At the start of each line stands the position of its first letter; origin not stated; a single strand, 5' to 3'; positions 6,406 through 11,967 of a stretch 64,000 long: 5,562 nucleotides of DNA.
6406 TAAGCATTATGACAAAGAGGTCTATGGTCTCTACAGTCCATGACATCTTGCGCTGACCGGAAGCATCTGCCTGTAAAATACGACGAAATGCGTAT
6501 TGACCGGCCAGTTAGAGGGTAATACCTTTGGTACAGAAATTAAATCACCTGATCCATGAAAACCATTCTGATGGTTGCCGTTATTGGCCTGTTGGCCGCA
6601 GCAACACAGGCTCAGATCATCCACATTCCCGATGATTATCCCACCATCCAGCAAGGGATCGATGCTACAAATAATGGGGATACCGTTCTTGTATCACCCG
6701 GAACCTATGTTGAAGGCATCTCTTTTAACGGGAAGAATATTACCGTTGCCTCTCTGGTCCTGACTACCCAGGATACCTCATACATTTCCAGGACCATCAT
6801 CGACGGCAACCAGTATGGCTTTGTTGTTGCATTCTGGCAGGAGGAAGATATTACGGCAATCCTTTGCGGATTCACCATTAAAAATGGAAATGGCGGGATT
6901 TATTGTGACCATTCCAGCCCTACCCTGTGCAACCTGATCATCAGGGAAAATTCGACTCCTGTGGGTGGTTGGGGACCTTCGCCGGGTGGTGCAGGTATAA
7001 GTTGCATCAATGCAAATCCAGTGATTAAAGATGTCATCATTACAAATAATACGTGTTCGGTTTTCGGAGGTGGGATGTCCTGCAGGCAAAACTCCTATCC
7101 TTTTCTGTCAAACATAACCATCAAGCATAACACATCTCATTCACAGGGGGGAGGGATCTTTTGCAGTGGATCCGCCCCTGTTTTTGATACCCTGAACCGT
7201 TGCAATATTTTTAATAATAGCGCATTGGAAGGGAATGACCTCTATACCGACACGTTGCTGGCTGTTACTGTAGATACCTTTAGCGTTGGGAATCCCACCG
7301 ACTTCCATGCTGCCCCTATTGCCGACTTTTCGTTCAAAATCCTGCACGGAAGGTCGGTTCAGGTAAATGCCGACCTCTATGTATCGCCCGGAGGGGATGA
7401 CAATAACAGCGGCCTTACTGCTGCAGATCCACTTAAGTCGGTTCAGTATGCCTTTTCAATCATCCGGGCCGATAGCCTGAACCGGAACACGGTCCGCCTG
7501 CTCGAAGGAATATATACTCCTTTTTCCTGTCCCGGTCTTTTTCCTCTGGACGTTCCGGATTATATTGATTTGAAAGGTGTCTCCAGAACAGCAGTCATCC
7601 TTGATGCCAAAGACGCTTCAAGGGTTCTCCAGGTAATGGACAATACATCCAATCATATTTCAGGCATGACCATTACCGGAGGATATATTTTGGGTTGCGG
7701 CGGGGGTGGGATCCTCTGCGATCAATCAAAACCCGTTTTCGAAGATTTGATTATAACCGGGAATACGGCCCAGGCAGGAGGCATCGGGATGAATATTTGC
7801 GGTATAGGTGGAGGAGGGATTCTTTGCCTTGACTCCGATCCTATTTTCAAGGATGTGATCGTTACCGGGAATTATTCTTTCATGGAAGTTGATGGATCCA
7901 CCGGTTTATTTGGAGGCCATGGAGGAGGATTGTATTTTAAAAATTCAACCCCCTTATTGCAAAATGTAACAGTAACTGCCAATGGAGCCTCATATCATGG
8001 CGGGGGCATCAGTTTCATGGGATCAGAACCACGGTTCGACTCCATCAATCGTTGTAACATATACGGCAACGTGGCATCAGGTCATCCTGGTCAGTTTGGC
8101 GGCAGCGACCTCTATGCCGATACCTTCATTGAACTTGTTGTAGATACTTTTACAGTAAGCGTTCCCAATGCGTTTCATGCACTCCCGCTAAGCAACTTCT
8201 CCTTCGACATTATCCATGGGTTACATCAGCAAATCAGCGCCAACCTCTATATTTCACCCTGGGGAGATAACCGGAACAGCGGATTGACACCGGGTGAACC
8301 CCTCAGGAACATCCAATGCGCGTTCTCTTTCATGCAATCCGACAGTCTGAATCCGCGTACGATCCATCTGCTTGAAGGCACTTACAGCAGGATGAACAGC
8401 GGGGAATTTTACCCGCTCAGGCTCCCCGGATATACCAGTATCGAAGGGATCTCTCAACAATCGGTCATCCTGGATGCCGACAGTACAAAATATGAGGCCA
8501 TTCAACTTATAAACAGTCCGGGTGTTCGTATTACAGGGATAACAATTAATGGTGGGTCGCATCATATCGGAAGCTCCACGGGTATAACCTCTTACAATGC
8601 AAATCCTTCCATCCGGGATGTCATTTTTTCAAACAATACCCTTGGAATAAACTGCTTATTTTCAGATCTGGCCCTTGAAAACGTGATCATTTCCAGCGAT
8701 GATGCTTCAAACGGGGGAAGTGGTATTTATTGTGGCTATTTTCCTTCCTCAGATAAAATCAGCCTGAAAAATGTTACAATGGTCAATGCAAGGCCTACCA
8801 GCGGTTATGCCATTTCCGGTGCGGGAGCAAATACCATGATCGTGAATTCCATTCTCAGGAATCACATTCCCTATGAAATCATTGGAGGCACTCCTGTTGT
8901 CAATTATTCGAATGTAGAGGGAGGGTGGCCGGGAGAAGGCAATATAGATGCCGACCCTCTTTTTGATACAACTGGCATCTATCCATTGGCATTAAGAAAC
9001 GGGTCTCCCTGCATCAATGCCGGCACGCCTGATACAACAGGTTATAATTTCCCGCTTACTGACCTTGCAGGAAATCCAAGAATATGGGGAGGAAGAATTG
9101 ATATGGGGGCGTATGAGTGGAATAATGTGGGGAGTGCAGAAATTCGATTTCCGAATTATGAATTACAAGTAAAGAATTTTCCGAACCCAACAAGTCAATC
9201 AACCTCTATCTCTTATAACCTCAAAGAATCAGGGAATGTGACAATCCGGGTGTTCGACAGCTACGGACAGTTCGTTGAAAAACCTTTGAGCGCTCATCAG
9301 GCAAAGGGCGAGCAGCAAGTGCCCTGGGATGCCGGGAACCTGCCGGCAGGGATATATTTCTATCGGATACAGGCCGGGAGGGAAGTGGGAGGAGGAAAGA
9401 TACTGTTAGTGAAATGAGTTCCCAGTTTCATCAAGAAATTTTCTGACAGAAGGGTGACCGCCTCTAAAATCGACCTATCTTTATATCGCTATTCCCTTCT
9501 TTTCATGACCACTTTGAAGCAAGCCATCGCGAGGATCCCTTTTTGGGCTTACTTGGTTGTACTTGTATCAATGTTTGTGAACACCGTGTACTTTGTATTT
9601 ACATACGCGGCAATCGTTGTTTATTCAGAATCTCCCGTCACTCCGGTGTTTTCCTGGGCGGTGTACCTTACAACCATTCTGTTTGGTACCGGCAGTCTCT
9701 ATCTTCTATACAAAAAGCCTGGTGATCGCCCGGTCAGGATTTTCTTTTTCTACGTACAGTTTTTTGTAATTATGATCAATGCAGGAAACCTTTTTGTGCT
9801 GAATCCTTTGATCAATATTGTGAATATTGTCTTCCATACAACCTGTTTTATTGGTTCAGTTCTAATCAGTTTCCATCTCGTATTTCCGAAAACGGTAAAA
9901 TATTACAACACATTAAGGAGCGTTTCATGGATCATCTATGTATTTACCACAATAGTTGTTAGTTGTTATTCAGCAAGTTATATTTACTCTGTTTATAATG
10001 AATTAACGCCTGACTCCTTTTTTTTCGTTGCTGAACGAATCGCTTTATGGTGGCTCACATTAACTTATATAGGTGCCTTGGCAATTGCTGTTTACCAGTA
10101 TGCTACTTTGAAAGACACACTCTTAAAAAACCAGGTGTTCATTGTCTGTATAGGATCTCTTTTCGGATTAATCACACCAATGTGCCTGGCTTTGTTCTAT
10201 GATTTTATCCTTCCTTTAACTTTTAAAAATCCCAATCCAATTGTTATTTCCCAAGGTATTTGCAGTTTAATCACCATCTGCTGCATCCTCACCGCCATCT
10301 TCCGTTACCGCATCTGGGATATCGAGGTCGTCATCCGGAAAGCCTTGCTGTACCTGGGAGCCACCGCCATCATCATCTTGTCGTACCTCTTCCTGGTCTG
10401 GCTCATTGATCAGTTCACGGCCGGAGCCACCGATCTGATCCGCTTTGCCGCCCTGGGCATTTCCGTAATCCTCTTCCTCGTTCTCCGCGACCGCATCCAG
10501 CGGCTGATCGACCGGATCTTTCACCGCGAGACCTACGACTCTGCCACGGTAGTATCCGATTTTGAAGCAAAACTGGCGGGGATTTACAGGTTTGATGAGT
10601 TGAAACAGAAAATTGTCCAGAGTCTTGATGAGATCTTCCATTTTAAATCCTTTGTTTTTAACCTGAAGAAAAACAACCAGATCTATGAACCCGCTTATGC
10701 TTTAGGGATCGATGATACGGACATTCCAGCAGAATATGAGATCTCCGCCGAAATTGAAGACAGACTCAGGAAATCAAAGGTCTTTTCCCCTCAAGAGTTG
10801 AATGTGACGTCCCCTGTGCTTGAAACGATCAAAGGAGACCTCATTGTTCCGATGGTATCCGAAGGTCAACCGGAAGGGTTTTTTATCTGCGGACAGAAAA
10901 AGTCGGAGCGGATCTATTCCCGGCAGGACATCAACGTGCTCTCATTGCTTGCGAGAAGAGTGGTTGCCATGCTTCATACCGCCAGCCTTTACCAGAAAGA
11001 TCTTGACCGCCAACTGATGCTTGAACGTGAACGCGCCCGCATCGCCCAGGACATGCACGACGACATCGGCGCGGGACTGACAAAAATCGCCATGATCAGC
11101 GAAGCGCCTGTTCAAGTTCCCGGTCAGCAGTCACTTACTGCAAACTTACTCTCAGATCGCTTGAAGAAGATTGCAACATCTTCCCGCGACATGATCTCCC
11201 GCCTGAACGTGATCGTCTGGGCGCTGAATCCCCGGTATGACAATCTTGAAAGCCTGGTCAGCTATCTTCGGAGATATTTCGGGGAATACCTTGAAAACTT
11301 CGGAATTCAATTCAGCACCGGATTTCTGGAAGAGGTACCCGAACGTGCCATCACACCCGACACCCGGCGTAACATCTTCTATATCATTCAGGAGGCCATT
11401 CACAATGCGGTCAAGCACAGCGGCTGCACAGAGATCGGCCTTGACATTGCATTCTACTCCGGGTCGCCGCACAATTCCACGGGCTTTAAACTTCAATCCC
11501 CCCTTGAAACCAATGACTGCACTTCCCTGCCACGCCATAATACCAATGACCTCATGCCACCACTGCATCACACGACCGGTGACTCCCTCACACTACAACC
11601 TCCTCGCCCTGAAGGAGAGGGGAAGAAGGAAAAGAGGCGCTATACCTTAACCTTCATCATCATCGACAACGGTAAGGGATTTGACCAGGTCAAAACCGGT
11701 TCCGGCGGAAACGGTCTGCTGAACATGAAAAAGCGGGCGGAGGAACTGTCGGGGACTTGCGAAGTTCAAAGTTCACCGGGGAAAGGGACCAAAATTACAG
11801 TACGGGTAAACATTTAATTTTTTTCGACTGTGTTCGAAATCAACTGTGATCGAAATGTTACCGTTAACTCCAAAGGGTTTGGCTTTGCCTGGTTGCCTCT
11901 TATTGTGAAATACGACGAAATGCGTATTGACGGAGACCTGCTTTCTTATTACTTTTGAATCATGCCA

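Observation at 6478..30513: Eight promoter regions share one rigid skeleton with a hexamer exactly 39-40 nt upstream of a TAnnTTTG-like box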

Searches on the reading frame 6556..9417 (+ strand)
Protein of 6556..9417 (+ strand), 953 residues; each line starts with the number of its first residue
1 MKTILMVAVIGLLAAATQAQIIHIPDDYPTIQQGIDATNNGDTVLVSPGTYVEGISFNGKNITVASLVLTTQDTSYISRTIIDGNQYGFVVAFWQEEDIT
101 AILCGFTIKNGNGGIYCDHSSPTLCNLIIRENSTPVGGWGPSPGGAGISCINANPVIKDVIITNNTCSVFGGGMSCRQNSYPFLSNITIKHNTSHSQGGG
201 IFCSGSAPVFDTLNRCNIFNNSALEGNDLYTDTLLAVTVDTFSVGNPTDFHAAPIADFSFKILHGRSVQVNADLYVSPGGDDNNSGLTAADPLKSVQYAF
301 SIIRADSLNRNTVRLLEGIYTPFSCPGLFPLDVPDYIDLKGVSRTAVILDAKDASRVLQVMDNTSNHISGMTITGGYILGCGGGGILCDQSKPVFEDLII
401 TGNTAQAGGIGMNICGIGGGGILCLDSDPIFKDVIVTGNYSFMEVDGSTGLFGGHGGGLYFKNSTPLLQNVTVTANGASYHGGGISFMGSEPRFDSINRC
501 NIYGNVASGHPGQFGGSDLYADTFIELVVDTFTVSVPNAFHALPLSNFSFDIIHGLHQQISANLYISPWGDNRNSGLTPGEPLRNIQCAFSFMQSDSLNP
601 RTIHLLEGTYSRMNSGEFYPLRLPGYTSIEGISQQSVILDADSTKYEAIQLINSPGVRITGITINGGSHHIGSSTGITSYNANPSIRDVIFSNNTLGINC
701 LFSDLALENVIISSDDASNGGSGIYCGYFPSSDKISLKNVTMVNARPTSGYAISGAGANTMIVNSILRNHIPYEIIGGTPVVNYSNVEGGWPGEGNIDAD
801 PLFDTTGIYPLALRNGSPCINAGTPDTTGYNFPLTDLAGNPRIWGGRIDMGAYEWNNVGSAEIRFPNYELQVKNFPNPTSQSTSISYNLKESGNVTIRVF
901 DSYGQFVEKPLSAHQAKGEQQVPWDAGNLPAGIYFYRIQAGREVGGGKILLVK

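Call 4: search_protein_families(library=pfam, proteins=[window:6556-9417:+])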
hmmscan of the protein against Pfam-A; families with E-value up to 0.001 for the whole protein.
window:6556-9417:+ (953 aa): 3 families
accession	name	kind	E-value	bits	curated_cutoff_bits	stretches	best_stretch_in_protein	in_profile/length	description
PF07602.17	DUF1565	-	5e-10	39.6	20.3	0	570-735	3-190/257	Protein of unknown function (DUF1565)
PF18962.6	Por_Secre_tail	-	5.1e-10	39.9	27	1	875-942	2-66/75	Secretion system C-terminal sorting domain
PF13860.13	FlgD_ig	-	0.00012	22.4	27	1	882-940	11-75/79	FlgD Ig-like domain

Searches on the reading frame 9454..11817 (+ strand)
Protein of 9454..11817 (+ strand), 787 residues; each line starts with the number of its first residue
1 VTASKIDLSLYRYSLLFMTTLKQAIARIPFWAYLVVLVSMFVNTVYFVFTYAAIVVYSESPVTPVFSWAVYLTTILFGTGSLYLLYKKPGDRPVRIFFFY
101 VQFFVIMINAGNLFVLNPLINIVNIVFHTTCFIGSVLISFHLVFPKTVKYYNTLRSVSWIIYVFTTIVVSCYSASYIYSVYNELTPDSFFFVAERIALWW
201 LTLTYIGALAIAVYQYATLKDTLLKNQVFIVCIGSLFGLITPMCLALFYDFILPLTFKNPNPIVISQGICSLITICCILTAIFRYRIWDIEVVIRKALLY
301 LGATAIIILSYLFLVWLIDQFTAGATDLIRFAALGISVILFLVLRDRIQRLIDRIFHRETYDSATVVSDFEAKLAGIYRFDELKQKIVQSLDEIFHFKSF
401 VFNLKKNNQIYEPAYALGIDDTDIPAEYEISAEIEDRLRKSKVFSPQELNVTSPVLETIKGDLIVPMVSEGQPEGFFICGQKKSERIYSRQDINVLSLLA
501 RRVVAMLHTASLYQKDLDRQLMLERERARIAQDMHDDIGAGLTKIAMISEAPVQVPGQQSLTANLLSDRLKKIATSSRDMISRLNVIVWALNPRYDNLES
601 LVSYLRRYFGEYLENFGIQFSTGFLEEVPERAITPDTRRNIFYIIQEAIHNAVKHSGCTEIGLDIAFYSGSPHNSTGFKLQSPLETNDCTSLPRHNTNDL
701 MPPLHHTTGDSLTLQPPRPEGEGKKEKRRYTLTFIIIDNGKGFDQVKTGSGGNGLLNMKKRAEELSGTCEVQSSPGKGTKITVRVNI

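Call 4: search_protein_families(library=pfam, proteins=[window:9454-11817:+])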
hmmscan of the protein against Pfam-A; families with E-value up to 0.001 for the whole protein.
window:9454-11817:+ (787 aa): 2 families
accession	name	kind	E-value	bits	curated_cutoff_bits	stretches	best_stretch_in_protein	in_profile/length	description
PF02518.31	HATPase_c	-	1.5e-08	35.5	26.4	1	731-785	37-107/111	Histidine kinase-, DNA gyrase B-, and HSP90-like ATPase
PF07730.19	HisKA_3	-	2.4e-07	31.6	24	1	526-594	1-66/68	Histidine kinase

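Call 23: search_protein_families(library=ncbifam, max_evalue=0.001, proteins=[window:9454-11817:+])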
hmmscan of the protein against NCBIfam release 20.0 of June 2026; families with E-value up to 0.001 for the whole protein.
window:9454-11817:+ (787 aa): 7 families
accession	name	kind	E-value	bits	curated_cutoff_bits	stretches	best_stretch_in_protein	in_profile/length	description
NF052443.1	SensHisKinMctS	equivalog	4.5e-15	54.9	700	2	501-666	228-385/457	two-component system sensor histidine kinase MctS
NF052531.1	Strep_LiaS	equivalog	8.1e-15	54.9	450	2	731-786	271-326/328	envelope stress sensor histidine kinase LiaS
NF007896.0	PRK10600.1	equivalog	1.8e-13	50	578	2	487-667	353-525/598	nitrate/nitrite two-component system sensor histidine kinase NarX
NF047786.1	his_kin_MadS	equivalog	4.2e-13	49.2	500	1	518-666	222-363/434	MadS family sensor histidine kinase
NF008184.0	PRK10935.1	equivalog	4.8e-12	45.3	553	1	732-784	504-556/565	nitrate/nitrite two-component system sensor histidine kinase NarQ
NF008649.0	PRK11644.1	equivalog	3e-08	32.9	408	2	514-665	289-437/499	signal transduction histidine-protein kinase/phosphatase UhpB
TIGR02916.1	PEP_his_kin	equivalog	1.4e-06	27.2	300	0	200-511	136-461/679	XrtA/PEP-CTERM system histidine kinase PrsK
